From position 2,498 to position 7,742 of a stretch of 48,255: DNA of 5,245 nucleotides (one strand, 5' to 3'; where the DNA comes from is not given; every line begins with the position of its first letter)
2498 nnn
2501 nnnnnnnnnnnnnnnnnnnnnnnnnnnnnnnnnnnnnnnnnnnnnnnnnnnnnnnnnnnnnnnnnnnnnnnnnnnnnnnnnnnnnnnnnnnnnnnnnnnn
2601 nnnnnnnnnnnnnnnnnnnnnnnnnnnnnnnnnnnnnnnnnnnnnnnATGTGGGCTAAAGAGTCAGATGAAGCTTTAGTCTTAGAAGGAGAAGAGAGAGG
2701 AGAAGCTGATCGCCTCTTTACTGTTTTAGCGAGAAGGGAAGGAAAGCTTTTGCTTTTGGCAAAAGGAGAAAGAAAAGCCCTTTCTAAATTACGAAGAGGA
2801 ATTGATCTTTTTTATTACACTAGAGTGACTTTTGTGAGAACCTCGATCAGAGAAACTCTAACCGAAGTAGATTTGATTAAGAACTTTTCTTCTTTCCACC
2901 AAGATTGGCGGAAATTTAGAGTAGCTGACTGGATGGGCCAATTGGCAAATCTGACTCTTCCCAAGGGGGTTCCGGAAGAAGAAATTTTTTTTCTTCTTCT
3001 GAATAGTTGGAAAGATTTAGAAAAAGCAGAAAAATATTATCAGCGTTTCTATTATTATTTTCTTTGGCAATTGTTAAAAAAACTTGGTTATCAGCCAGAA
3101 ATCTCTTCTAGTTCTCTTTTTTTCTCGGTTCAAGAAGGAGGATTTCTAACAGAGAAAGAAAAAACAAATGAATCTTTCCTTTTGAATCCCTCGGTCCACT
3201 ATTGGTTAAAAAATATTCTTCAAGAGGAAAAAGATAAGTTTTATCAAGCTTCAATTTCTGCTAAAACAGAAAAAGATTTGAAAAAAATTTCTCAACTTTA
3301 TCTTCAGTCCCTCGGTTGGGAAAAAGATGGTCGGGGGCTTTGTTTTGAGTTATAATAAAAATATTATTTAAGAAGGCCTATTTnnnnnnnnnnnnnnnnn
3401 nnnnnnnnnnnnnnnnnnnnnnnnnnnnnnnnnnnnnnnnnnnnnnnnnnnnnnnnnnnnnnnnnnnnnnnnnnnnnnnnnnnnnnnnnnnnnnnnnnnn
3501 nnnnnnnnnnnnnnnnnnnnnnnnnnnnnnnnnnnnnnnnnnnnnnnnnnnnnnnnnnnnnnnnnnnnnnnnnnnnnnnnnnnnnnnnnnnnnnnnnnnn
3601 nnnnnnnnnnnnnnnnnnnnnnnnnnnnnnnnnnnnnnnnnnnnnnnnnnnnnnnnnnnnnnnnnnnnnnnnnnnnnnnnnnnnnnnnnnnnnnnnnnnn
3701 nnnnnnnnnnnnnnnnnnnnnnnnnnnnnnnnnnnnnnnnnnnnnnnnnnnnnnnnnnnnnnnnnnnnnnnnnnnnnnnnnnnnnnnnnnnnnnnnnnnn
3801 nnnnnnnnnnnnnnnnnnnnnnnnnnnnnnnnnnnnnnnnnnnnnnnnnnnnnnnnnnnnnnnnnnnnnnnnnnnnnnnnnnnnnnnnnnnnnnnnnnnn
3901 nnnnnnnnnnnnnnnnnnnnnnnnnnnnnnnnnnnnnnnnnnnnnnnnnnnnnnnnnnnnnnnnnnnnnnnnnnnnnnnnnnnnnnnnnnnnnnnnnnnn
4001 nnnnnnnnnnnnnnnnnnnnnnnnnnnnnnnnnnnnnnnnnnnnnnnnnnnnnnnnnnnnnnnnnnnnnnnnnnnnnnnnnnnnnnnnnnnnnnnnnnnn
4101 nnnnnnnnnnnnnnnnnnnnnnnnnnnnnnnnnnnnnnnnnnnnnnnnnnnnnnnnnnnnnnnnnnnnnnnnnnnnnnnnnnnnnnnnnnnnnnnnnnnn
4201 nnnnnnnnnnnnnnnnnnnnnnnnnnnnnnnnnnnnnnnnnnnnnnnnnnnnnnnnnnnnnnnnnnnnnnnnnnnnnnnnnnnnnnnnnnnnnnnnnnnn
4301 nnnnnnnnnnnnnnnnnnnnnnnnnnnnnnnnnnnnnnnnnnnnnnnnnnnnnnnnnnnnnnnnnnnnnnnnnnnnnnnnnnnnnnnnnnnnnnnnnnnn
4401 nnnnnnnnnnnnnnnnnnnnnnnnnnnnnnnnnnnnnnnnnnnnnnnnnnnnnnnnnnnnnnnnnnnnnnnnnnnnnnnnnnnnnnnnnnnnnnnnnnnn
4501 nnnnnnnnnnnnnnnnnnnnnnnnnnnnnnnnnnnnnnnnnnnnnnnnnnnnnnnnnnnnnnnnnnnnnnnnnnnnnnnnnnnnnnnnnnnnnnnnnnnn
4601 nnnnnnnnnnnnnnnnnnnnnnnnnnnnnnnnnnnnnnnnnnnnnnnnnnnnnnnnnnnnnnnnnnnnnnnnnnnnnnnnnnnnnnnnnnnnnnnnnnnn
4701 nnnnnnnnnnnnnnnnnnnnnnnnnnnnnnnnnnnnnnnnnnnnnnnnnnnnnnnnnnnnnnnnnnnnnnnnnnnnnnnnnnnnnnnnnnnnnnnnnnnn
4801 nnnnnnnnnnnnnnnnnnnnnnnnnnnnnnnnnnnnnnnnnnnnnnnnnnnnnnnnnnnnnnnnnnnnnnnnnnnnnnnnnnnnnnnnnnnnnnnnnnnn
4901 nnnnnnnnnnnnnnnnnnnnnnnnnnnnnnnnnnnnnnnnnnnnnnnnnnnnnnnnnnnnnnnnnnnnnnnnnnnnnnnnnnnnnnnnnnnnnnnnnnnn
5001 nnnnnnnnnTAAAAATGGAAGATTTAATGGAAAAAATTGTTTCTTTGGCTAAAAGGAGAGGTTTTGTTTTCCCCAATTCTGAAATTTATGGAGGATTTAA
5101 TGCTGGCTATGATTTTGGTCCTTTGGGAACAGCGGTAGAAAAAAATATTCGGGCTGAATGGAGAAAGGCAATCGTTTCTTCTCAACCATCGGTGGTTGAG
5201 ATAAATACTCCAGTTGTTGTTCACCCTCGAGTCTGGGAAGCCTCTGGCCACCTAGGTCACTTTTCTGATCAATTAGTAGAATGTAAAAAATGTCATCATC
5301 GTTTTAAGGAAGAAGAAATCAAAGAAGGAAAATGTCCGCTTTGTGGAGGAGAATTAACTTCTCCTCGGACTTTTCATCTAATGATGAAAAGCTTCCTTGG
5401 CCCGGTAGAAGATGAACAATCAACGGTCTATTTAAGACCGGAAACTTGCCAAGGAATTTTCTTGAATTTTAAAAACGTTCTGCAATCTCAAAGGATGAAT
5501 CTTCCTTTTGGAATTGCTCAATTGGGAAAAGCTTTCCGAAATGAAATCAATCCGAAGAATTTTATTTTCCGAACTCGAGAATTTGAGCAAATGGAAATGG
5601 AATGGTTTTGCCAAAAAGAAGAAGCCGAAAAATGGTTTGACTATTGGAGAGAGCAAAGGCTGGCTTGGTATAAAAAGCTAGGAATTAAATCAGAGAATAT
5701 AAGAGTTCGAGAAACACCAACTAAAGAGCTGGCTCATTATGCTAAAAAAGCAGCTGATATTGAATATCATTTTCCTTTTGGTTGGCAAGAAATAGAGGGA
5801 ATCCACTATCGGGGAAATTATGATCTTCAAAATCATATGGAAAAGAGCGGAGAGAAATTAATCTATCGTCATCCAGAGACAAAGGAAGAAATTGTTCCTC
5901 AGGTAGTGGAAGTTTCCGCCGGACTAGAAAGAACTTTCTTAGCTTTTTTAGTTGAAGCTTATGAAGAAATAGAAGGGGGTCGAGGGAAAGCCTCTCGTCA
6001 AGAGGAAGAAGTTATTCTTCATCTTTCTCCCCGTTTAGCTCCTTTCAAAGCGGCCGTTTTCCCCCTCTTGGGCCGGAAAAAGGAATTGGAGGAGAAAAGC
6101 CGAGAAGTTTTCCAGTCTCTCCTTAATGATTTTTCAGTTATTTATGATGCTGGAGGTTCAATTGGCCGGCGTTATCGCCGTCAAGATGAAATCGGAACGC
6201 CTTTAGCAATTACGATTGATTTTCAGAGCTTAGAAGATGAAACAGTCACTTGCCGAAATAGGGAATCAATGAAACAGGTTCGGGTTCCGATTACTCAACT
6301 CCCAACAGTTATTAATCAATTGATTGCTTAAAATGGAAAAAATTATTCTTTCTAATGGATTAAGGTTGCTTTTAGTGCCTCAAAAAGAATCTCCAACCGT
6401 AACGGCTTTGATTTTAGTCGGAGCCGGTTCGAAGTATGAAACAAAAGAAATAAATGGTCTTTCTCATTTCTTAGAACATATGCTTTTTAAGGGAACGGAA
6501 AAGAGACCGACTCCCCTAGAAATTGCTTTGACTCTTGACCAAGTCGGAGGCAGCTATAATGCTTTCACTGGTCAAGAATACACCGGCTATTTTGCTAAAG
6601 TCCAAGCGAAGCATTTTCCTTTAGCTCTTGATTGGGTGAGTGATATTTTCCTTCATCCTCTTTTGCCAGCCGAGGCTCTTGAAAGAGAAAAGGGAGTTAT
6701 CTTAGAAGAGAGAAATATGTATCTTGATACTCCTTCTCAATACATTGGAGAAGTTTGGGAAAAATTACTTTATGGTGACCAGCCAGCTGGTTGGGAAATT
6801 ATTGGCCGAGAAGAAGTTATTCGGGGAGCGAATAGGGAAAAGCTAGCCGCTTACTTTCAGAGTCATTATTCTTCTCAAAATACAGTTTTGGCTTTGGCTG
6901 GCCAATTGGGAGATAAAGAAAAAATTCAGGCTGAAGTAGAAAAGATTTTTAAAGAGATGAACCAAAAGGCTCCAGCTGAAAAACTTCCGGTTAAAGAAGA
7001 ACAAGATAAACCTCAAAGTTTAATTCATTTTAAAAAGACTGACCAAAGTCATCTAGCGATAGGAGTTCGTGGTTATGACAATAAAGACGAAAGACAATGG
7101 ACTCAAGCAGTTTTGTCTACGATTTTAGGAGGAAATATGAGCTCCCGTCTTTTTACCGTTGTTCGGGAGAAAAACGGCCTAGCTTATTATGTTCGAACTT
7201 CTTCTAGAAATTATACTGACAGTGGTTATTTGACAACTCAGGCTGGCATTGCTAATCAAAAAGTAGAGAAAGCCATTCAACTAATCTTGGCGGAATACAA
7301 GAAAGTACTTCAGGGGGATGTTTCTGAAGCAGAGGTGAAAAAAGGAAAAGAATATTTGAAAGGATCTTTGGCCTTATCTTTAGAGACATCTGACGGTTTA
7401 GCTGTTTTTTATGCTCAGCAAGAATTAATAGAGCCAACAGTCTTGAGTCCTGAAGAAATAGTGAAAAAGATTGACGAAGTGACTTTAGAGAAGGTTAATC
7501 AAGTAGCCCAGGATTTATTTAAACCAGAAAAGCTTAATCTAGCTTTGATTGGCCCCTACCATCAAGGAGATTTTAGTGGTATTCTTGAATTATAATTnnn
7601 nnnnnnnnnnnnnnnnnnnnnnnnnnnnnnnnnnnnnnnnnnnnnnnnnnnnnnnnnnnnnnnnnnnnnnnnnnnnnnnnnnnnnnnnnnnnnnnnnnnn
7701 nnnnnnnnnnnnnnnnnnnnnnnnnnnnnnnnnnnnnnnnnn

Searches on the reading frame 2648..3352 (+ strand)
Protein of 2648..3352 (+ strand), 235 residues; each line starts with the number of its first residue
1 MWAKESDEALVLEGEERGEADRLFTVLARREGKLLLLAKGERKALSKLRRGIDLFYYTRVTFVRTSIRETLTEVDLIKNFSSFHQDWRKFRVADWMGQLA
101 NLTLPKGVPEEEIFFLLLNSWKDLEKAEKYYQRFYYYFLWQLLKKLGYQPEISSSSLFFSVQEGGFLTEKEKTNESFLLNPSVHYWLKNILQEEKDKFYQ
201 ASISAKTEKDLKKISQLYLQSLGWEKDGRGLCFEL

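Call 19: search_protein_families(library=pfam, proteins=[window:2648-3352:+], max_evalue=0.001)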
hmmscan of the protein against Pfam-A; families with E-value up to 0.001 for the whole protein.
window:2648-3352:+ (235 aa): 2 families
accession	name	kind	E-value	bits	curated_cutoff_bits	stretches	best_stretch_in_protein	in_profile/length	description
PF02565.21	RecO_C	-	2e-13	50.8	22.1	1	84-220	1-146/157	Recombination protein O C terminal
PF11967.14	RecO_N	-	4.6e-10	39.8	27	1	6-80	5-80/80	Recombination protein O N terminal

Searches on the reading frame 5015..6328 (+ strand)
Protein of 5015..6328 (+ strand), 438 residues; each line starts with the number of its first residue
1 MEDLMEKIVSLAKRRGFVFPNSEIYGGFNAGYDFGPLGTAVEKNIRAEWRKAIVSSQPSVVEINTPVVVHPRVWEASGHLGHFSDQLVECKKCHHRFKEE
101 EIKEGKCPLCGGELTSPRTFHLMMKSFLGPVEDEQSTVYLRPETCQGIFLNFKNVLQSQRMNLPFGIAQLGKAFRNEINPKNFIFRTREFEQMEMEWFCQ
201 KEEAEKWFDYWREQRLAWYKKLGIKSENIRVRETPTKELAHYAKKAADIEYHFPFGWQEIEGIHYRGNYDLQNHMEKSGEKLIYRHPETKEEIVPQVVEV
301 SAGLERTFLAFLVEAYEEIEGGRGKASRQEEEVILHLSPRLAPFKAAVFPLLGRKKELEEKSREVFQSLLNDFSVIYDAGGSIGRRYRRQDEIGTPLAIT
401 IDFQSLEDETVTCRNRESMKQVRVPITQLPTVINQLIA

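Call 19: search_protein_families(library=pfam, proteins=[window:5015-6328:+], max_evalue=0.001)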
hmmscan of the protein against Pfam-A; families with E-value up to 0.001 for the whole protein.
window:5015-6328:+ (438 aa): 4 families
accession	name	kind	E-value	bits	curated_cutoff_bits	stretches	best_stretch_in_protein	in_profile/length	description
PF03129.25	HGTP_anticodon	-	1.5e-19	70.4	21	1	346-435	2-93/94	Anticodon binding domain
PF00587.30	tRNA-synt_2b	-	2.2e-17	64.1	29.3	1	132-312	4-176/179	tRNA synthetase class II core domain (G, H, P, S and T)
PF23145.1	Zf_2nd_IFT121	-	0.00016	21.7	25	1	84-110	13-40/45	IFT121, second zinc finger domain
PF23455.1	DUF7129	-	0.0006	20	30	1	85-114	9-37/45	Domain of unknown function (DUF7129)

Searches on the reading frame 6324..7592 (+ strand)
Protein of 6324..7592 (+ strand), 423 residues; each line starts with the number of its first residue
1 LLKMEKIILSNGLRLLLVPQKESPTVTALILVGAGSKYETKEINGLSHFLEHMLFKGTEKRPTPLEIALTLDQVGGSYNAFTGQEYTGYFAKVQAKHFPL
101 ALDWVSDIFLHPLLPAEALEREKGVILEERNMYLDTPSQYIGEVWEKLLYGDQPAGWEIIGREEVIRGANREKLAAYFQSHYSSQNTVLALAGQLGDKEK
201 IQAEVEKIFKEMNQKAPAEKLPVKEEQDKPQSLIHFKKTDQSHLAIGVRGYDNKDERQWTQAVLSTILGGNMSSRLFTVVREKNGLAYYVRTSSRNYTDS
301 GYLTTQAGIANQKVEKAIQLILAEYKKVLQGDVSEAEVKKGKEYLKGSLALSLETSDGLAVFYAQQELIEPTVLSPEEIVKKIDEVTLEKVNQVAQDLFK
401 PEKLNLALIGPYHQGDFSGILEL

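Call 19: search_protein_families(library=pfam, proteins=[window:6324-7592:+], max_evalue=0.001)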
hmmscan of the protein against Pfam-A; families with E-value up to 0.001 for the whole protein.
window:6324-7592:+ (423 aa): 2 families
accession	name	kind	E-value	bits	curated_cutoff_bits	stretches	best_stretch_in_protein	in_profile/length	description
PF05193.26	Peptidase_M16_C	-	1.6e-37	129.5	23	1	170-343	3-179/181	Peptidase M16 inactive domain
PF00675.25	Peptidase_M16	-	7e-36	123.8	22.3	1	20-154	7-140/149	Insulinase (Peptidase family M16)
